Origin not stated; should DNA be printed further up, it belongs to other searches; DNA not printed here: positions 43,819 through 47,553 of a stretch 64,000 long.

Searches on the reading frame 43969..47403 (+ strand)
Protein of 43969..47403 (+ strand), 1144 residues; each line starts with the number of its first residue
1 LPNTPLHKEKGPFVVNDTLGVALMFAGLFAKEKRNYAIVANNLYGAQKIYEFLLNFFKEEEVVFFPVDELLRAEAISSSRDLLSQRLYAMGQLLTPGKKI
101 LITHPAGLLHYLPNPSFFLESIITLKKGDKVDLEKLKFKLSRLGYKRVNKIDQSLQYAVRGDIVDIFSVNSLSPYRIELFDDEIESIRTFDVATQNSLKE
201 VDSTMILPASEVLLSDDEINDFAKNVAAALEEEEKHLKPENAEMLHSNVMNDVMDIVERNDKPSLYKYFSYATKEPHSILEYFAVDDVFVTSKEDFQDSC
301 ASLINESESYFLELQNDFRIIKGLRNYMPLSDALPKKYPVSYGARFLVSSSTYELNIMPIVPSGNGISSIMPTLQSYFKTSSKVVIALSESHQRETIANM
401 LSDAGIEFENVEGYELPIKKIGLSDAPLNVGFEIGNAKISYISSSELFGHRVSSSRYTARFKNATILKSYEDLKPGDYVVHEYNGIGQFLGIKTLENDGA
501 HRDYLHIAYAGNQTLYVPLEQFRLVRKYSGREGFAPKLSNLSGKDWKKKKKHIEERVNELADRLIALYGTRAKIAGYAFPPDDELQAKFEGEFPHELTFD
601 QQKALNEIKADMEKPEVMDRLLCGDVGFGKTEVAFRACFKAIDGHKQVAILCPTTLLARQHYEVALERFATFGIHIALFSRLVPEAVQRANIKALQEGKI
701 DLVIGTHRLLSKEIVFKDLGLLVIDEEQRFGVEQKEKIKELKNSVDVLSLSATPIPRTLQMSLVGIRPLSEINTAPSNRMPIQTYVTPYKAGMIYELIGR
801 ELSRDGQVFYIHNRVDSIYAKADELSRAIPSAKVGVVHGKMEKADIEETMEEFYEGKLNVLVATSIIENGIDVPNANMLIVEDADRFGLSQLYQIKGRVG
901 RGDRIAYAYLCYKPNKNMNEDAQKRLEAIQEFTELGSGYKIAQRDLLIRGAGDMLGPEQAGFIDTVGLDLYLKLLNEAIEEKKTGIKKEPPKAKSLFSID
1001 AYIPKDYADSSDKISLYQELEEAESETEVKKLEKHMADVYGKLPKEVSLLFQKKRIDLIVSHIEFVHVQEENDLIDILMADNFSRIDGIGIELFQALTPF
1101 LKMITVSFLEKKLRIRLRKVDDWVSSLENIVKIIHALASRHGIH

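Call 93: search_protein_families(library=pfam, proteins=[window:43969-47403:+], max_evalue=0.00001)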
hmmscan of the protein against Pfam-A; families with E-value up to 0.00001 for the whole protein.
window:43969-47403:+ (1144 aa): 7 families
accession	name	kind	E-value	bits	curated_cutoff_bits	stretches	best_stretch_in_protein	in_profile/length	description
PF17757.6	UvrB_inter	-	4e-26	91.4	22.9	1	123-211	1-90/91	UvrB interaction domain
PF00270.35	DEAD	-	5.1e-25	88.6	26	1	600-760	3-165/167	DEAD/DEAH box helicase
PF00271.37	Helicase_C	-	1.5e-22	80.3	23.5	1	793-901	5-108/110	Helicase conserved C-terminal domain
PF02559.22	CarD_TRCF_RID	-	6.4e-21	74.6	23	1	473-529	1-57/57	CarD-like/TRCF RID domain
PF03461.20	TRCF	-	3.1e-15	56.7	25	1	998-1082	2-87/95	TRCF domain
PF04851.21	ResIII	-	1.6e-07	31.8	22.5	1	597-754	4-162/164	Type III restriction enzyme, res subunit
PF22590.2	Cas3-like_C_2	-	4e-07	30.7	27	0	806-903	3-105/106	CRISPR-associated nuclease/helicase Cas3, C-terminal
